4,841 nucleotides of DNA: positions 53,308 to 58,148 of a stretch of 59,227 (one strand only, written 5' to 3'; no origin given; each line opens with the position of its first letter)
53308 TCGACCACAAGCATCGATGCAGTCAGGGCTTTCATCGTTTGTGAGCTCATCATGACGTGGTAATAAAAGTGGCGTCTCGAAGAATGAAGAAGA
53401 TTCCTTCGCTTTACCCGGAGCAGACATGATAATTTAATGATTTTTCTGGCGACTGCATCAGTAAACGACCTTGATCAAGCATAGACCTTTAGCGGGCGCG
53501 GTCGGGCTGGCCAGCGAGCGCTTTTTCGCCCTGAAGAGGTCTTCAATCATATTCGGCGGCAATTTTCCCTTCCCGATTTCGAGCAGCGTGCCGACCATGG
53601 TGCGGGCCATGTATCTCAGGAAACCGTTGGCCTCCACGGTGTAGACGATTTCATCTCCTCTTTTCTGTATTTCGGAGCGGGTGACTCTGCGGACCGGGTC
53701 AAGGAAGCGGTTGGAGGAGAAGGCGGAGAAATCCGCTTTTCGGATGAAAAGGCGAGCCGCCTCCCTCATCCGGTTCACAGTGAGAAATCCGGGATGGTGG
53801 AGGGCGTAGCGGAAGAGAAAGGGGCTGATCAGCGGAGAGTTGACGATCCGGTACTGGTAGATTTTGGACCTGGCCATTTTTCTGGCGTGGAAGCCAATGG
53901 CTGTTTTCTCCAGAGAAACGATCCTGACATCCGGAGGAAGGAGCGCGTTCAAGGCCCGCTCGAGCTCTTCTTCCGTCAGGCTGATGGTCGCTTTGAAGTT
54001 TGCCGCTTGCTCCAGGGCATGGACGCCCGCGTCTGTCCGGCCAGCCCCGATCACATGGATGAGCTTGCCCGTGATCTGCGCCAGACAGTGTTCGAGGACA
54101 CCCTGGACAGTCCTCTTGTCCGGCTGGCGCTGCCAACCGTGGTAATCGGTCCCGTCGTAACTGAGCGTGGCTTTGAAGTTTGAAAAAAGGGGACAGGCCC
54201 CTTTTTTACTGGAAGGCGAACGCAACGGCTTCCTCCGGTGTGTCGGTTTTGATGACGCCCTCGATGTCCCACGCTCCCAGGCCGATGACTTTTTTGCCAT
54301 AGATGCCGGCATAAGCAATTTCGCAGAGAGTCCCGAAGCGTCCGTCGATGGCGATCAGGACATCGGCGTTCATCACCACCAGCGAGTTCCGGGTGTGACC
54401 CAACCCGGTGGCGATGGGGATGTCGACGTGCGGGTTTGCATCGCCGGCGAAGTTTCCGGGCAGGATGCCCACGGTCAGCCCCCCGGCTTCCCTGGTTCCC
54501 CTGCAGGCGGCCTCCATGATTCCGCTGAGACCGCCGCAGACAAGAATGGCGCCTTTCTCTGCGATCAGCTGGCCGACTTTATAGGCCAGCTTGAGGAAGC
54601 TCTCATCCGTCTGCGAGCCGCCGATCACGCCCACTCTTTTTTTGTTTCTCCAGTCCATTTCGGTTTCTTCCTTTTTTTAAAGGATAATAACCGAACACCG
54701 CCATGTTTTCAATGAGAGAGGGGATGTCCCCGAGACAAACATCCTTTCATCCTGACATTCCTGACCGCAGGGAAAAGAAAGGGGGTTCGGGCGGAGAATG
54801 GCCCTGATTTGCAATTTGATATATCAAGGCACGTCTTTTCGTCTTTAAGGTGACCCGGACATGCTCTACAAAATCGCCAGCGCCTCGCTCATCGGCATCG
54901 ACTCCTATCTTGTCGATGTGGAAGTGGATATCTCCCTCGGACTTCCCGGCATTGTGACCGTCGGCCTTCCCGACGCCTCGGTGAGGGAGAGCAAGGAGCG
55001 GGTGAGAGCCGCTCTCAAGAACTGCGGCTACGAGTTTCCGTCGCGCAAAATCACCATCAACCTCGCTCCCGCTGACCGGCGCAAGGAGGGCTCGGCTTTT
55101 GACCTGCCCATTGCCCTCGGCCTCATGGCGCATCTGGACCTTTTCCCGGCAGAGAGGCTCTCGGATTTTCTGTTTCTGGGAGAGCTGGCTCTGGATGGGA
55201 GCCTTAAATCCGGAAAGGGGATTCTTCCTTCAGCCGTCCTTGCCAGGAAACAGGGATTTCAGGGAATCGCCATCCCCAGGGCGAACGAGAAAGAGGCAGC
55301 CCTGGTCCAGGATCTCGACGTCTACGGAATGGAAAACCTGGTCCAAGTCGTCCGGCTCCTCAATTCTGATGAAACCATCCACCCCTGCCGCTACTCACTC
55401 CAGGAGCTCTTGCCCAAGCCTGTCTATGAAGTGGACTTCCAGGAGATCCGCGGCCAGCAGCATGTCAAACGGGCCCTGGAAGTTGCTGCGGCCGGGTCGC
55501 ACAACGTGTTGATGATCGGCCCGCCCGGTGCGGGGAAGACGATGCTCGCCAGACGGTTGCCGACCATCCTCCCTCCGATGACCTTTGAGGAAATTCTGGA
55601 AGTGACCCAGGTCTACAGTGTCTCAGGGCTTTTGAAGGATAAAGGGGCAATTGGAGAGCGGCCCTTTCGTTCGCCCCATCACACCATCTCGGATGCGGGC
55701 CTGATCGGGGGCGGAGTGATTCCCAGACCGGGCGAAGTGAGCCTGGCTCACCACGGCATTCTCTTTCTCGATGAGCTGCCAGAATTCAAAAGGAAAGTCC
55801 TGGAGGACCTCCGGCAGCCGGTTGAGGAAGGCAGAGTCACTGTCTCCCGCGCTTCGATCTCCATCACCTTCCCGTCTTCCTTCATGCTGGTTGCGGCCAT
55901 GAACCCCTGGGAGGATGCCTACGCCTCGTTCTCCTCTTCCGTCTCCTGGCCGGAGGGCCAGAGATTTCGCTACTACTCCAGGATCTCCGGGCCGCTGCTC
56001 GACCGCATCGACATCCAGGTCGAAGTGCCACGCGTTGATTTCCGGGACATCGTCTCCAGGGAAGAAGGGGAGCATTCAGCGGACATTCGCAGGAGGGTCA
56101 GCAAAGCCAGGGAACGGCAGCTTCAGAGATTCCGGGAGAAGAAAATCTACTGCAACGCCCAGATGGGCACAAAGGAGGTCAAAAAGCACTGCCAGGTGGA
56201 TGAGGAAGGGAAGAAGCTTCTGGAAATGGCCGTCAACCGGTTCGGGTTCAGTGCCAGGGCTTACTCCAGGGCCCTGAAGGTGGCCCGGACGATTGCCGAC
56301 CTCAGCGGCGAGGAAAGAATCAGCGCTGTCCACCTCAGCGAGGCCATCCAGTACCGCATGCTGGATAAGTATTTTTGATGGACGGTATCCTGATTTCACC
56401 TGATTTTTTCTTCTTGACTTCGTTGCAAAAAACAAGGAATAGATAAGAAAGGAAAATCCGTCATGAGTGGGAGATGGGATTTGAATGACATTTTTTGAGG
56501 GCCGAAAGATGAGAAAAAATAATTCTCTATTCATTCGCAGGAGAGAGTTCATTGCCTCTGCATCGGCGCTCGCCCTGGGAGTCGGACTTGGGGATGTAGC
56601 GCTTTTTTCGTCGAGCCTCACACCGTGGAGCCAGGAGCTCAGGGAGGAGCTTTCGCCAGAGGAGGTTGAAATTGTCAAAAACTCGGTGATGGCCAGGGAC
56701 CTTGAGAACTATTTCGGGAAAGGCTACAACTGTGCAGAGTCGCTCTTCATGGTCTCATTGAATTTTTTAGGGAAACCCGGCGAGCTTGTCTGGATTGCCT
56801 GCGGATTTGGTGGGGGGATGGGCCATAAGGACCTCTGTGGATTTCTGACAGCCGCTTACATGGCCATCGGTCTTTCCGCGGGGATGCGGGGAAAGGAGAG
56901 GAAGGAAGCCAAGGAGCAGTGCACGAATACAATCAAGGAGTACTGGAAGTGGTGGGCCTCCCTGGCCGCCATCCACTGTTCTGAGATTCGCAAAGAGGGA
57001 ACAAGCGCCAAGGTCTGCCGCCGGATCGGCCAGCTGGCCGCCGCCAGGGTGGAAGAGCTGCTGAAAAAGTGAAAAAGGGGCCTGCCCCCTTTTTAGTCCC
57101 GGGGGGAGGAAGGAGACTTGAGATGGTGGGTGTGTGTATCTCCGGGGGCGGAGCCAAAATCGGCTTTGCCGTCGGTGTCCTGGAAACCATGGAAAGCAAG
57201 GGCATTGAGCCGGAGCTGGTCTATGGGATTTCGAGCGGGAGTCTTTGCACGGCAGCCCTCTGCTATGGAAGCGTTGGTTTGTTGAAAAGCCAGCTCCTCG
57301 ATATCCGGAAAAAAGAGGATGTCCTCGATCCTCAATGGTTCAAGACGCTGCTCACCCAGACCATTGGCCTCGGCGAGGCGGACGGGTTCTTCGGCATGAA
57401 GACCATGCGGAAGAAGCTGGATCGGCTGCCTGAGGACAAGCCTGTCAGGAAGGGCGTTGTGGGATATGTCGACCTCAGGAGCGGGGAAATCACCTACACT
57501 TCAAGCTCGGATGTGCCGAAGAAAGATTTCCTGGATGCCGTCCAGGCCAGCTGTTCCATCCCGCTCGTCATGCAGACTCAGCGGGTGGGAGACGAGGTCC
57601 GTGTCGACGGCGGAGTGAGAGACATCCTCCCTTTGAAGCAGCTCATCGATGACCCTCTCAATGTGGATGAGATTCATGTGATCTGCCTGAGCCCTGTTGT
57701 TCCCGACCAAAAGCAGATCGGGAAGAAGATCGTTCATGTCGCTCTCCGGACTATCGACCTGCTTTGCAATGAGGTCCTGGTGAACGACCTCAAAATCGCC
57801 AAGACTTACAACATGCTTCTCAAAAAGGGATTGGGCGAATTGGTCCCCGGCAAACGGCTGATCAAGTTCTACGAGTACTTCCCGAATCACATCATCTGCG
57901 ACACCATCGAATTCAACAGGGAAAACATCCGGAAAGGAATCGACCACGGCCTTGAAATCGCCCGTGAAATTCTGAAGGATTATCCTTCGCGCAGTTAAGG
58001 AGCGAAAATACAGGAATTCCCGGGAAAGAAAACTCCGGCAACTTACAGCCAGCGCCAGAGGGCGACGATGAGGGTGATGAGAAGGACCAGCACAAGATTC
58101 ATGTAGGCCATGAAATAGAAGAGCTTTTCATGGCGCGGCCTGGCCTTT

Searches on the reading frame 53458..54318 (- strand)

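Call 9: search_protein_families(library=pfam, proteins=[window:53458-54318:-], max_evalue=0.00001)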
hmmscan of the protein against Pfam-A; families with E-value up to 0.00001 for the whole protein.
window:53458-54318:- (286 aa): 1 family
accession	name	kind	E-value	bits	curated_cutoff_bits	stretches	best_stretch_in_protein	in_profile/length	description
PF01416.25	PseudoU_synth_1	-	5.8e-34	117.2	23.3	2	187-286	1-107/108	tRNA pseudouridine synthase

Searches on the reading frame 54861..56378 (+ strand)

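Call 9: search_protein_families(library=pfam, proteins=[window:54861-56378:+], max_evalue=0.00001)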
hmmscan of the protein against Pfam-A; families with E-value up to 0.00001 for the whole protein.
window:54861-56378:+ (505 aa): 6 families
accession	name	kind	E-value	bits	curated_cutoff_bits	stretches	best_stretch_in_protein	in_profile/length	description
PF01078.27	Mg_chelatase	-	6.7e-87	290.7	20.3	1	192-394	1-204/207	Magnesium chelatase, subunit ChlI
PF13541.12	ChlI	-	9.8e-45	151.8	27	1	20-142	1-121/121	Subunit ChlI of Mg-chelatase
PF13335.12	Mg_chelatase_C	-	5.7e-34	117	26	1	403-499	1-94/94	Magnesium chelatase, subunit ChlI C-terminal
PF00493.29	MCM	-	8.8e-10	38.5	23.3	1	289-358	113-182/224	MCM P-loop domain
PF07728.20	AAA_5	-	1.2e-08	35.4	22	1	215-351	1-125/139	AAA domain (dynein-related subfamily)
PF00158.32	Sigma54_activat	-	6.6e-06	26.4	20.2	0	288-327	84-123/168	Sigma-54 interaction domain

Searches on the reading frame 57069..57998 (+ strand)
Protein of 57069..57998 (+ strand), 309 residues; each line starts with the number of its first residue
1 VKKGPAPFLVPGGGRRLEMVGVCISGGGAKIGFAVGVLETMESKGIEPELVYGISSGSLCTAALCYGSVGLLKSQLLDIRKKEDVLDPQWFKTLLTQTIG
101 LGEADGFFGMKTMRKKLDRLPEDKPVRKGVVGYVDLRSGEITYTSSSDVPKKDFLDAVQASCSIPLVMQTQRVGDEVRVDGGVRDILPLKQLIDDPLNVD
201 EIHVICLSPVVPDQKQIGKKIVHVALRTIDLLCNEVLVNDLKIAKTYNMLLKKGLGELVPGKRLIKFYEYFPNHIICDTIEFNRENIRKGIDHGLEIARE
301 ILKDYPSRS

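Call 9: search_protein_families(library=pfam, proteins=[window:57069-57998:+], max_evalue=0.00001)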
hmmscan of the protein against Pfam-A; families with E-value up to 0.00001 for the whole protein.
window:57069-57998:+ (309 aa): 1 family
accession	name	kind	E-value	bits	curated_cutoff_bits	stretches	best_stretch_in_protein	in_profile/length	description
PF01734.28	Patatin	-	3.1e-24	86.7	27.7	1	22-193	1-191/191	Patatin-like phospholipase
